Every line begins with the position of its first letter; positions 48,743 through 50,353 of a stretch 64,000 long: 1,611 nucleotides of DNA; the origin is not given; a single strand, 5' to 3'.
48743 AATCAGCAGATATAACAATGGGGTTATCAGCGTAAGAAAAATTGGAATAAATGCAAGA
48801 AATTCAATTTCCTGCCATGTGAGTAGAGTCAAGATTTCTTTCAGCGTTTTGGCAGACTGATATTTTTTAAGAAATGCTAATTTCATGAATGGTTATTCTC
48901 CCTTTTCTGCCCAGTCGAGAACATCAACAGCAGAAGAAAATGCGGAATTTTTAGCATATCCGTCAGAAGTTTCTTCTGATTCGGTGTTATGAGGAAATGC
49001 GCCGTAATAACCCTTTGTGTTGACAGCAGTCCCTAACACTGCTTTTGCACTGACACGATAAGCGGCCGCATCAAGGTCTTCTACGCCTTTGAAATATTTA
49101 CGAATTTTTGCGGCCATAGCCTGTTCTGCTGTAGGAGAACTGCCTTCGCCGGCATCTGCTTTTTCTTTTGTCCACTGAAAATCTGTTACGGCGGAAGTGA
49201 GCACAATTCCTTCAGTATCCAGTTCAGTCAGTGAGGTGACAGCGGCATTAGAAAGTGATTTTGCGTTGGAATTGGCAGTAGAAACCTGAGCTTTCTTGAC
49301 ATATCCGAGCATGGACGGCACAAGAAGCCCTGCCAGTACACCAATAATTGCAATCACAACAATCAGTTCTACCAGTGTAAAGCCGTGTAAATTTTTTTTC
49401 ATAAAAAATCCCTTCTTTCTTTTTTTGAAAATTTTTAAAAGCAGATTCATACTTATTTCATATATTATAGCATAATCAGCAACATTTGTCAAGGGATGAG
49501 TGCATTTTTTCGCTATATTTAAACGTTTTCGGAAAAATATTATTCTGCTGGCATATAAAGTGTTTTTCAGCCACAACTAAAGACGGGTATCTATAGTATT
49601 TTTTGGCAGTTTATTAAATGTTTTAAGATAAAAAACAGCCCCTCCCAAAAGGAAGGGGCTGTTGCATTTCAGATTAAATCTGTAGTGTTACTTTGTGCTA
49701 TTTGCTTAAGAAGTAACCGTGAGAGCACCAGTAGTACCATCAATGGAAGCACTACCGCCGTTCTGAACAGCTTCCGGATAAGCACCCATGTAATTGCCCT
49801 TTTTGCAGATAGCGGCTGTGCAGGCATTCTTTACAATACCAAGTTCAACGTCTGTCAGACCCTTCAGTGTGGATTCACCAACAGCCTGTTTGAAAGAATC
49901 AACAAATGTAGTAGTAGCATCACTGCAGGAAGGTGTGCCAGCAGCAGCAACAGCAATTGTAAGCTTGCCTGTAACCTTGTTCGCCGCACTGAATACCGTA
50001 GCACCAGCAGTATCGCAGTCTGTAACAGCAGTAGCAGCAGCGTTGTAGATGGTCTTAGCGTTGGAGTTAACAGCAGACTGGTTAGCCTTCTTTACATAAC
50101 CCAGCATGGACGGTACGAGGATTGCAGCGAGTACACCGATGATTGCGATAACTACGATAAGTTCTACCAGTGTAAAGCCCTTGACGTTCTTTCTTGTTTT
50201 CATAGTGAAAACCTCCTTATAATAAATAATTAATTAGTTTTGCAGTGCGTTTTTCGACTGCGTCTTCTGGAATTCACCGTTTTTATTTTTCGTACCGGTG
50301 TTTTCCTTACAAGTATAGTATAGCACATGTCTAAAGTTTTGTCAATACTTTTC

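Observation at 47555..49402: Pilin gene abutted to a Wzy_C/O-antigen-ligase-like protein: candidate pilin O-glycosylation module in a Gram-positive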

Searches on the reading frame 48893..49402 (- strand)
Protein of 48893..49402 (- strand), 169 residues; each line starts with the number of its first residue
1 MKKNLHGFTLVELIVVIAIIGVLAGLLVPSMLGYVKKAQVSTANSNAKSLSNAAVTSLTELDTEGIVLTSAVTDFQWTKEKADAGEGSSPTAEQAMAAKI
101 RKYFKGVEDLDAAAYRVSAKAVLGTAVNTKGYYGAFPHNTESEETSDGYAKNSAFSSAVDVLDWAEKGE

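Call 3: search_protein_families(library=pfam, proteins=[window:48893-49402:-], max_evalue=0.1)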
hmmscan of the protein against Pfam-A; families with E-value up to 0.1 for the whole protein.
window:48893-49402:- (169 aa): 1 family
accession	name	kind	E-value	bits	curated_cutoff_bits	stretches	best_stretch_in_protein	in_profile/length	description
PF07963.17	N_methyl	-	2.5e-08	33.6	21.2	1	3-27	2-26/27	Prokaryotic N-terminal methylation motif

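Call 4: search_protein_families(library=ncbifam, proteins=[window:48893-49402:-], max_evalue=0.1)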
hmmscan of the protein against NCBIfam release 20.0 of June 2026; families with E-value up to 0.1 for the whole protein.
window:48893-49402:- (169 aa): 13 families
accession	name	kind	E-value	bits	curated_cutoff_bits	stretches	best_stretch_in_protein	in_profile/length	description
TIGR01710.1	typeII_sec_gspG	equivalog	1.7e-11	44.2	88.85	1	6-54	1-49/134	type II secretion system major pseudopilin GspG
NF041775.1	typeIV_PilA_Myxo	equivalog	1.1e-09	38.6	400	1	6-120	11-125/214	type IV pilin protein PilA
NF007862.0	PRK10574.1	equivalog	8.6e-09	35.7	138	1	4-41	3-40/145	prepilin peptidase-dependent pilin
TIGR02532.1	IV_pilin_GFxxxE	domain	5.6e-07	29.1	16.3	1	6-27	2-23/24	prepilin-type N-terminal cleavage/methylation domain-containing protein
TIGR01708.2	typeII_sec_gspH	equivalog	8.7e-07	29.1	80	1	6-51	2-44/169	type II secretion system minor pseudopilin GspH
TIGR02596.1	TIGR02596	subfamily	1.8e-05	24.9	70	1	8-59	1-53/196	Verru_Chthon cassette protein D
NF041013.1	T4P_ComGE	equivalog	2.7e-05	24.2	49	1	3-55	1-53/83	competence type IV pilus minor pilin ComGE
NF040999.1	pilin_ComGC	equivalog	3.5e-05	23.9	75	1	6-44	2-40/84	competence type IV pilus major pilin ComGC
TIGR02599.1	TIGR02599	subfamily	0.0038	16.5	256.5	1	7-49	1-41/361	Verru_Chthon cassette protein C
TIGR01711.1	gspJ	equivalog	0.0088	15.9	64.85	1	7-83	2-77/192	type II secretion system minor pseudopilin GspJ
NF007800.0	PRK10506.1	equivalog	0.011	15.6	158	1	3-31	6-34/163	prepilin peptidase-dependent protein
NF041002.1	pilin_ComGF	equivalog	0.013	15.8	80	1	6-51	2-46/139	competence type IV pilus minor pilin ComGF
NF047828.1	T3SSXpsI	equivalog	0.022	14.8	150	1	7-49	3-43/132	type II secretion system protein XpsI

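Call 88: predict_structure(alignment_id=A3)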
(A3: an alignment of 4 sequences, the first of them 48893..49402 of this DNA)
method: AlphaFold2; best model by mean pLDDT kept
length: 169 residues; sequences in the alignment: 4
mean_pLDDT: 74.7   pTM: 0.67
mean pLDDT of the five models: 74.7, 48.5, 45.7, 36.0, 35.7
residues with pLDDT >= 90: 17; 70-90: 98; 50-70: 42; < 50: 12
segments of 3 or more residues with pLDDT < 50: 1-4, 141-146
pLDDT, mean of each block of 10 residues (from residue 1): 50 76 68 68 81 87 79 86 87 91 85 80 79 60 46 74 73
secondary structure, 60 per line:
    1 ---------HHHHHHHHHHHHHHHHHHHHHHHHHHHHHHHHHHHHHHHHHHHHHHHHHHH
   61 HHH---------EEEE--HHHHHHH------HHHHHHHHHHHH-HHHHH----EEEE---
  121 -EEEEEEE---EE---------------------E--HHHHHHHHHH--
elements in order: H10-63 E73-76 H79-85 H92-103 H105-109 E114-117 E122-128 H158-167

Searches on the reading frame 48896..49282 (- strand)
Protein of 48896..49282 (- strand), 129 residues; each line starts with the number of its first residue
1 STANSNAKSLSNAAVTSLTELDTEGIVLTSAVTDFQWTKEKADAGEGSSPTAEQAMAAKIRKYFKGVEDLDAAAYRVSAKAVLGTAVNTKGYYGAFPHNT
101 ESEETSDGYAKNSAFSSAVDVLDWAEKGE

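Call 72: find_homologous_proteins(query=window:48896-49282:-, max_evalue=0.001)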
Query seq(129 aa) (129 aa): 1 proteins with E <= 0.001 among 16 candidates.
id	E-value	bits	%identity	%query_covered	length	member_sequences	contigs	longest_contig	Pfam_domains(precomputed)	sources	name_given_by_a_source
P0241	3.0e-68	245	94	99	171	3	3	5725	PF07963.18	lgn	-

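Call 74: find_encoding_contigs(protein=P0241, flank=6000, max_places=3)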
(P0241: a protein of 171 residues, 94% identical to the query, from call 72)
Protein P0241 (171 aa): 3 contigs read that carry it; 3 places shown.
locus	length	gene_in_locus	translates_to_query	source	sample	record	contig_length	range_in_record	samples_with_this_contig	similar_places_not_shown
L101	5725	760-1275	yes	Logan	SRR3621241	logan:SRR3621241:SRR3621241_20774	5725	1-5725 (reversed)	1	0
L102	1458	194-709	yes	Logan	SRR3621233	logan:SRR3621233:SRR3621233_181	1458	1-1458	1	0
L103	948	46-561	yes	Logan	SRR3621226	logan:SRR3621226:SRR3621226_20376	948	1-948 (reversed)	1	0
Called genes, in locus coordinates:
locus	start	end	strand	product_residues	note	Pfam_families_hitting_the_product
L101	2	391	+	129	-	?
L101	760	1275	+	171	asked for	PF07963:N_methyl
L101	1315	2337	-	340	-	PF00814:TsaD, PF02543:Carbam_trans_N (faint), PF22521:HypF_C_2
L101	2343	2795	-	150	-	PF00583:Acetyltransf_1, PF13673:Acetyltransf_10, PF13508:Acetyltransf_7, PF08445:FR47 (weak)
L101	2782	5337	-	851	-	PF02739:5_3_exonuc_N, PF01367:5_3_exonuc, PF22619:DNA_polI_exo1 (faint), PF00476:DNA_pol_A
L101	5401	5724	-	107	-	?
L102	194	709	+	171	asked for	PF07963:N_methyl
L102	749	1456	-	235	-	?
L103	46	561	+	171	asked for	PF07963:N_methyl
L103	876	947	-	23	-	?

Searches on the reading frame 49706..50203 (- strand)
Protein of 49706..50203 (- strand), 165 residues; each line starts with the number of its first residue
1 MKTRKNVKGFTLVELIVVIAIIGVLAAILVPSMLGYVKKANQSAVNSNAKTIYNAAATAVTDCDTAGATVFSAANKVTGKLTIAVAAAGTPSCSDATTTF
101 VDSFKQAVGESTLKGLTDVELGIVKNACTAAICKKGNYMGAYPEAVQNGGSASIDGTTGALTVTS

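Call 3: search_protein_families(library=pfam, proteins=[window:49706-50203:-], max_evalue=0.1)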
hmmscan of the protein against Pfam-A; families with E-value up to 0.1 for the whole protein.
window:49706-50203:- (165 aa): 3 families
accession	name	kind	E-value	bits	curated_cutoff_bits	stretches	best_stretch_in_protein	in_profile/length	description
PF07963.17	N_methyl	-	1.6e-09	37.4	21.2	1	4-29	1-26/27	Prokaryotic N-terminal methylation motif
PF25665.1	His1_capsid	-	0.021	15.2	27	1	12-54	7-49/73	His1 virus capsid protein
PF08534.16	Redoxin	-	0.053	13.7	26.6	1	57-135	6-83/148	Redoxin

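Call 4: search_protein_families(library=ncbifam, proteins=[window:49706-50203:-], max_evalue=0.1)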
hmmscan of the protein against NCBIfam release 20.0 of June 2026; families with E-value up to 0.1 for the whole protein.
window:49706-50203:- (165 aa): 14 families
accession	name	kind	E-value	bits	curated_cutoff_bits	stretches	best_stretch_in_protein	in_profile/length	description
NF041775.1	typeIV_PilA_Myxo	equivalog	2.8e-11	43.8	400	1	7-64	10-67/214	type IV pilin protein PilA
TIGR01710.1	typeII_sec_gspG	equivalog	5.4e-11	42.6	88.85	1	8-57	1-50/134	type II secretion system major pseudopilin GspG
NF007862.0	PRK10574.1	equivalog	5.5e-10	39.5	138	1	6-46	3-43/145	prepilin peptidase-dependent pilin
TIGR02532.1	IV_pilin_GFxxxE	domain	2.3e-07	30.4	16.3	1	8-29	2-23/24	prepilin-type N-terminal cleavage/methylation domain-containing protein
TIGR01708.2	typeII_sec_gspH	equivalog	3.5e-07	30.4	80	1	8-68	2-63/169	type II secretion system minor pseudopilin GspH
NF040999.1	pilin_ComGC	equivalog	1.1e-06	28.7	75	1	8-51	2-45/84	competence type IV pilus major pilin ComGC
NF041013.1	T4P_ComGE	equivalog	1.7e-06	28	49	1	5-51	1-47/83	competence type IV pilus minor pilin ComGE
TIGR02596.1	TIGR02596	subfamily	1.2e-05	25.5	70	1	10-63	1-55/196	Verru_Chthon cassette protein D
NF007800.0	PRK10506.1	equivalog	0.002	17.9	158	1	4-33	5-34/163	prepilin peptidase-dependent protein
NF041002.1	pilin_ComGF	equivalog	0.0038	17.4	80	1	8-48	2-41/139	competence type IV pilus minor pilin ComGF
TIGR01711.1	gspJ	equivalog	0.0039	17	64.85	1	8-64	1-56/192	type II secretion system minor pseudopilin GspJ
NF040982.1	ComGD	equivalog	0.0066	16.9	70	1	8-63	2-58/139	competence type IV pilus minor pilin ComGD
TIGR02599.1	TIGR02599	subfamily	0.033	13.4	256.5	1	9-44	1-35/361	Verru_Chthon cassette protein C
NF047828.1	T3SSXpsI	equivalog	0.051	13.6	150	1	8-56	2-49/132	type II secretion system protein XpsI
